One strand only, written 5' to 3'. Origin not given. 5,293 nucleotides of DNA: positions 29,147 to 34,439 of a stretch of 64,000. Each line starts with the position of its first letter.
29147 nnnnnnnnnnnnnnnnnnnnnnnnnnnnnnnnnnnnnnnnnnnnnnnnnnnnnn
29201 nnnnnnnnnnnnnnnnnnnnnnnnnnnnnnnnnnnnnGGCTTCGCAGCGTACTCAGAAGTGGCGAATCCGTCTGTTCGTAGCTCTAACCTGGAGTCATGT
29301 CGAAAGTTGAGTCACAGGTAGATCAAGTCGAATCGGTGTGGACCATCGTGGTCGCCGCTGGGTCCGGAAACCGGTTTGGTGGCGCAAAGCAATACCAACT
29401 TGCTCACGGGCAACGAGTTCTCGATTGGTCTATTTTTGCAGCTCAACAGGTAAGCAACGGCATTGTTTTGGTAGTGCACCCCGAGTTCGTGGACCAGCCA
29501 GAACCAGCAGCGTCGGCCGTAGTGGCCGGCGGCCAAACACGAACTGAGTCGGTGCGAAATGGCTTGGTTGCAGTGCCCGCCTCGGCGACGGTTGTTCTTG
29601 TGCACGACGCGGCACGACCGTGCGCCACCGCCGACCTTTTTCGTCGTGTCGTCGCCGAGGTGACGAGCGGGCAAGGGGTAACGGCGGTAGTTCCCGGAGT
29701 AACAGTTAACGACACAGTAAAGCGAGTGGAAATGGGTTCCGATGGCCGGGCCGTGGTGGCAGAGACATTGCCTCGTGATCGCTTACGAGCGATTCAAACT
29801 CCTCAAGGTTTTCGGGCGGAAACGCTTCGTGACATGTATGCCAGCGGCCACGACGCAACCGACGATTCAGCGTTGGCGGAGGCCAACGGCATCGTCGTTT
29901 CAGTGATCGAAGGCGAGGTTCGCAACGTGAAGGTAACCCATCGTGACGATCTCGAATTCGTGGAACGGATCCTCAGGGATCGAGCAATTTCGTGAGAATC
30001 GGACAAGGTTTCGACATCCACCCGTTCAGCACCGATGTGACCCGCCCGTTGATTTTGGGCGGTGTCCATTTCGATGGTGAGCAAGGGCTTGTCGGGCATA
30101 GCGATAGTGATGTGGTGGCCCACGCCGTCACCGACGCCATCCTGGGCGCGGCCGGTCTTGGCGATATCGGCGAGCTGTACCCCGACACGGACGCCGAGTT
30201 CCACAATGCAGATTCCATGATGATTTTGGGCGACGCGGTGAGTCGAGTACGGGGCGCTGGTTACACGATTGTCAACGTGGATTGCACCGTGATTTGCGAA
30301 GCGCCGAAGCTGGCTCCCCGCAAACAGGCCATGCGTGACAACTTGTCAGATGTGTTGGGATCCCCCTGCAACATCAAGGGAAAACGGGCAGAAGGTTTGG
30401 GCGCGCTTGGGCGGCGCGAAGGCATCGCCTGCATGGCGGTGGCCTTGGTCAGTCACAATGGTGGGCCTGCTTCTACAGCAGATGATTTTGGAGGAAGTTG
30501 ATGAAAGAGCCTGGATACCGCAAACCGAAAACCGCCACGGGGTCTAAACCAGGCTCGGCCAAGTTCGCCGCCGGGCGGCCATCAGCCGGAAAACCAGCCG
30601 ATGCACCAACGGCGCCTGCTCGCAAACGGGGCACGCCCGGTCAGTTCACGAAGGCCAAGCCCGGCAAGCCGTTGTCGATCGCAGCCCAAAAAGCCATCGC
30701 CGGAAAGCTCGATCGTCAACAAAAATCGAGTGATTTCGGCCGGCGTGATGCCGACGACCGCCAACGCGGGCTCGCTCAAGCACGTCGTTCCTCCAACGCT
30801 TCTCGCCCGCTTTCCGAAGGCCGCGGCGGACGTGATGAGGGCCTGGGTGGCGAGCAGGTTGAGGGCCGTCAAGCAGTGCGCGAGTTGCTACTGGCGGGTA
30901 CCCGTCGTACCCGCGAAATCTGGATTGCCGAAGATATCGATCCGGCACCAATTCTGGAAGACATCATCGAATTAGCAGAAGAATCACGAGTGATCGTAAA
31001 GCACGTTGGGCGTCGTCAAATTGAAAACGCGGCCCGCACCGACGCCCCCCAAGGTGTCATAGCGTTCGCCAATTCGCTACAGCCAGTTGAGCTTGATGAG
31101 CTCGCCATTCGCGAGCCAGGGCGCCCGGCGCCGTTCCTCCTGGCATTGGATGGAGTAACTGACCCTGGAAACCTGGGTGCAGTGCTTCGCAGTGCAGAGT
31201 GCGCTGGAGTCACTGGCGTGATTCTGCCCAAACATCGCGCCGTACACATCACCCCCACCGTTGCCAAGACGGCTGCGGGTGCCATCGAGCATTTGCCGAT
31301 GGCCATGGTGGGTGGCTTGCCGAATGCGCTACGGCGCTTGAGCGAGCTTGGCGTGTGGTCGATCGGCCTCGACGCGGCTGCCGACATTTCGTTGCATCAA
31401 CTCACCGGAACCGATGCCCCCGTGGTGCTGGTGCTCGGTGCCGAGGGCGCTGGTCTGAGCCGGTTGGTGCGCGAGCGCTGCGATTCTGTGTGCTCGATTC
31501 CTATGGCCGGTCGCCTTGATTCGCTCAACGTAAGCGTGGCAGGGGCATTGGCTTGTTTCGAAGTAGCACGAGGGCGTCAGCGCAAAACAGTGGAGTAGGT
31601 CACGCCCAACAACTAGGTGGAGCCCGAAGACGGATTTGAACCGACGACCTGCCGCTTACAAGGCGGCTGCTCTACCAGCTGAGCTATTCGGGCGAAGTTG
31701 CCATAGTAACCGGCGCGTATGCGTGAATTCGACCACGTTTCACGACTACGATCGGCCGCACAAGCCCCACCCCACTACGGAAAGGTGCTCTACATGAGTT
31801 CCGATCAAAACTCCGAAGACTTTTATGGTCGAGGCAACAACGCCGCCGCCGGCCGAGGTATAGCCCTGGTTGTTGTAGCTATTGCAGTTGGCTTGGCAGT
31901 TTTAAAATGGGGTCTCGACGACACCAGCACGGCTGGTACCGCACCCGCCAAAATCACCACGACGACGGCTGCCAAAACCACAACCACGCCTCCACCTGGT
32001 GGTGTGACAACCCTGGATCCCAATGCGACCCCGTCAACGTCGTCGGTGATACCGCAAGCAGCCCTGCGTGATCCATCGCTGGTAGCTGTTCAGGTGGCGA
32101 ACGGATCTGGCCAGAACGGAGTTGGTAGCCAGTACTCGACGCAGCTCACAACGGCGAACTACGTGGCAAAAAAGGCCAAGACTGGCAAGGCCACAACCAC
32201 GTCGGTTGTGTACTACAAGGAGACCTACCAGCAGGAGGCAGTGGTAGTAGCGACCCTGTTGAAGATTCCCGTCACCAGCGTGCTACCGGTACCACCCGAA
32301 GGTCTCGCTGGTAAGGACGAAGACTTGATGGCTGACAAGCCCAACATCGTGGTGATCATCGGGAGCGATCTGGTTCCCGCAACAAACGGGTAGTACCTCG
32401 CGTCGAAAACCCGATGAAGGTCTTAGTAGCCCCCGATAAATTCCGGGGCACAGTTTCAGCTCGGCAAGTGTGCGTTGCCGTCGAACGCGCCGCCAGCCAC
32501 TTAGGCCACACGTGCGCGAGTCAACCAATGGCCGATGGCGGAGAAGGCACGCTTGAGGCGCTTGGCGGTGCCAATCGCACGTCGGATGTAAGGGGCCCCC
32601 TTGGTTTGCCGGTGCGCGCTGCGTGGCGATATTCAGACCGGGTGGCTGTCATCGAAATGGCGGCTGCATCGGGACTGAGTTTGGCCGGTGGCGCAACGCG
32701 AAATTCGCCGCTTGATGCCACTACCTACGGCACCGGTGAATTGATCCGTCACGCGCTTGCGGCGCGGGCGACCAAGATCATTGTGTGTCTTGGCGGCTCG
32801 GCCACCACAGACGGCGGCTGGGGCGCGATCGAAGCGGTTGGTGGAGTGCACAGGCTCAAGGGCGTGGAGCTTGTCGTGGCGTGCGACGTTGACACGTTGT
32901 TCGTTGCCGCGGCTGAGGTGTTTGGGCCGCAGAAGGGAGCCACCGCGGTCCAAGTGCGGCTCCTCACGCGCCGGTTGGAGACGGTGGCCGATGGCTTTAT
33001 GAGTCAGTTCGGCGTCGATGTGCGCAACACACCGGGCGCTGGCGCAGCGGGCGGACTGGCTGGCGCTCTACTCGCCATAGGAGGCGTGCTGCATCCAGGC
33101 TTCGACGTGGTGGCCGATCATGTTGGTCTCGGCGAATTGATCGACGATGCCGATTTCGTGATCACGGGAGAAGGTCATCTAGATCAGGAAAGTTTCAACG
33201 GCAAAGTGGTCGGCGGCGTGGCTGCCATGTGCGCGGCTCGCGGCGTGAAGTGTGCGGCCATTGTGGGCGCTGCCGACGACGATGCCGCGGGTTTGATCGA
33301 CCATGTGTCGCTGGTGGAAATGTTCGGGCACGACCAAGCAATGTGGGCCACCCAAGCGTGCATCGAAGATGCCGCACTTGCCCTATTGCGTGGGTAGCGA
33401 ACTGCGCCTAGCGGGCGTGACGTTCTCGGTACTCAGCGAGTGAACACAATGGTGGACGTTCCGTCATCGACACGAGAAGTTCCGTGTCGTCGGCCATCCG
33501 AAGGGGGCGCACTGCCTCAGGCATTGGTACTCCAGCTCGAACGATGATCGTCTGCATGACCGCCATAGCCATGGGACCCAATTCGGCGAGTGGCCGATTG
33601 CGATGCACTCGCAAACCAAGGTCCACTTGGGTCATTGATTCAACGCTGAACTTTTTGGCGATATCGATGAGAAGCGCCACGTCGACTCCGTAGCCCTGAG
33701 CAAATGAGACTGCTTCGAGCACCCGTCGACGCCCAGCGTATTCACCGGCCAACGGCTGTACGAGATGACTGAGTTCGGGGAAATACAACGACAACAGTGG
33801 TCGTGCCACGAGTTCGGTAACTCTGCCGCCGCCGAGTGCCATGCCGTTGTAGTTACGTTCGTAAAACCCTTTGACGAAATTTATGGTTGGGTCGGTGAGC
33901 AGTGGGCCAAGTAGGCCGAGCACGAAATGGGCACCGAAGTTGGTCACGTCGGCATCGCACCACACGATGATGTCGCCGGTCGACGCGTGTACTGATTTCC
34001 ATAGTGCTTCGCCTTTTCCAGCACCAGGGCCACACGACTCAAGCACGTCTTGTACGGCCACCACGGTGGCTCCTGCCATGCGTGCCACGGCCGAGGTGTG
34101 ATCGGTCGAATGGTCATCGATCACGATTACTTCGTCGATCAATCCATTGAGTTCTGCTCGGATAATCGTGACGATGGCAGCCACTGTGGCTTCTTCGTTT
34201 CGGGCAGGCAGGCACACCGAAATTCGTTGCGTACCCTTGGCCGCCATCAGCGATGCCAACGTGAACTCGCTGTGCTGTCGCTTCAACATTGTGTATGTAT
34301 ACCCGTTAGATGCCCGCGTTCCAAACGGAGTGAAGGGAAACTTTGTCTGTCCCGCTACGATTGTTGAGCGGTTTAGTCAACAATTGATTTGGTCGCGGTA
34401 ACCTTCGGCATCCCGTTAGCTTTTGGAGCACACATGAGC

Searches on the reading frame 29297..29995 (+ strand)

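Call 17: search_protein_families(library=pfam, proteins=[window:29297-29995:+], max_evalue=0.0001)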
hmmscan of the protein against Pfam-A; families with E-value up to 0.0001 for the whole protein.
window:29297-29995:+ (232 aa): 2 families
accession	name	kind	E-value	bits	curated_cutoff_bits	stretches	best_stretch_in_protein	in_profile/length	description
PF01128.25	IspD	-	9.8e-48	163.2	27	1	15-227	2-220/221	2-C-methyl-D-erythritol 4-phosphate cytidylyltransferase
PF12804.13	NTP_transf_3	-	6.9e-09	36.5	27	1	17-132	2-122/160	MobA-like NTP transferase domain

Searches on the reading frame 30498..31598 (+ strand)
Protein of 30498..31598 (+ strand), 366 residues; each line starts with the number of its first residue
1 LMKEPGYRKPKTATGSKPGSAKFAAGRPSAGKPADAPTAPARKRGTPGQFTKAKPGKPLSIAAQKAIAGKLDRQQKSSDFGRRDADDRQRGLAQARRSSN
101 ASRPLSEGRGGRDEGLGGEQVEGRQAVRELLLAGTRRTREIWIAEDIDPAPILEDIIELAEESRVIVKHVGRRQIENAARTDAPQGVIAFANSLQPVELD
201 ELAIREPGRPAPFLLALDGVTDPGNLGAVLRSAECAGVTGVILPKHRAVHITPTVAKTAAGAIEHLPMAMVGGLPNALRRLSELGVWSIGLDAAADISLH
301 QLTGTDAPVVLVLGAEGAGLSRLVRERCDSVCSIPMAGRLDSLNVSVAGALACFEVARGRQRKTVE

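Call 17: search_protein_families(library=pfam, proteins=[window:30498-31598:+], max_evalue=0.0001)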
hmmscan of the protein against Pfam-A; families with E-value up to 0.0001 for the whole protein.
window:30498-31598:+ (366 aa): 2 families
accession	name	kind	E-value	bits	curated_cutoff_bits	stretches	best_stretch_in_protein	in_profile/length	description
PF00588.24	SpoU_methylase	-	1.5e-36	126.1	29.7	1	213-354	2-142/142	SpoU rRNA Methylase family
PF08032.17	SpoU_sub_bind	-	1.8e-11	44.7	22.8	1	121-196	2-75/76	RNA 2'-O ribose methyltransferase substrate binding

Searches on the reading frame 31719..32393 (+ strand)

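Call 17: search_protein_families(library=pfam, proteins=[window:31719-32393:+], max_evalue=0.0001)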
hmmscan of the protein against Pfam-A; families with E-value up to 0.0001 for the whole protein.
window:31719-32393:+ (224 aa): 1 family
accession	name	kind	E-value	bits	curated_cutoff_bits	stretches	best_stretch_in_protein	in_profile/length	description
PF13399.11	LytR_C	-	3.9e-09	37.8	22.2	1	122-217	2-85/86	LytR cell envelope-related transcriptional attenuator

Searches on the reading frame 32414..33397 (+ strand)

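Call 17: search_protein_families(library=pfam, proteins=[window:32414-33397:+], max_evalue=0.0001)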
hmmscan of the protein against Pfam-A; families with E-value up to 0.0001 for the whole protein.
window:32414-33397:+ (327 aa): 1 family
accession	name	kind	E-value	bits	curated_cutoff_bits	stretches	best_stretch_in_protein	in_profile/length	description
PF02595.20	Gly_kinase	-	5.7e-86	289.2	23.3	2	3-143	1-148/372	Glycerate kinase family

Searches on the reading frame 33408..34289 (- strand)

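Call 17: search_protein_families(library=pfam, proteins=[window:33408-34289:-], max_evalue=0.0001)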
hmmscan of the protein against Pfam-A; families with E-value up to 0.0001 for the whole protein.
window:33408-34289:- (293 aa): 2 families
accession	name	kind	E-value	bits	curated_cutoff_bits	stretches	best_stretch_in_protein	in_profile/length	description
PF00535.33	Glycos_transf_2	-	3.7e-13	50.2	23.3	1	24-149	1-122/168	Glycosyl transferase family 2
PF13641.12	Glyco_tranf_2_3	-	1.9e-05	25.3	27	1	22-115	2-97/230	Glycosyltransferase like family 2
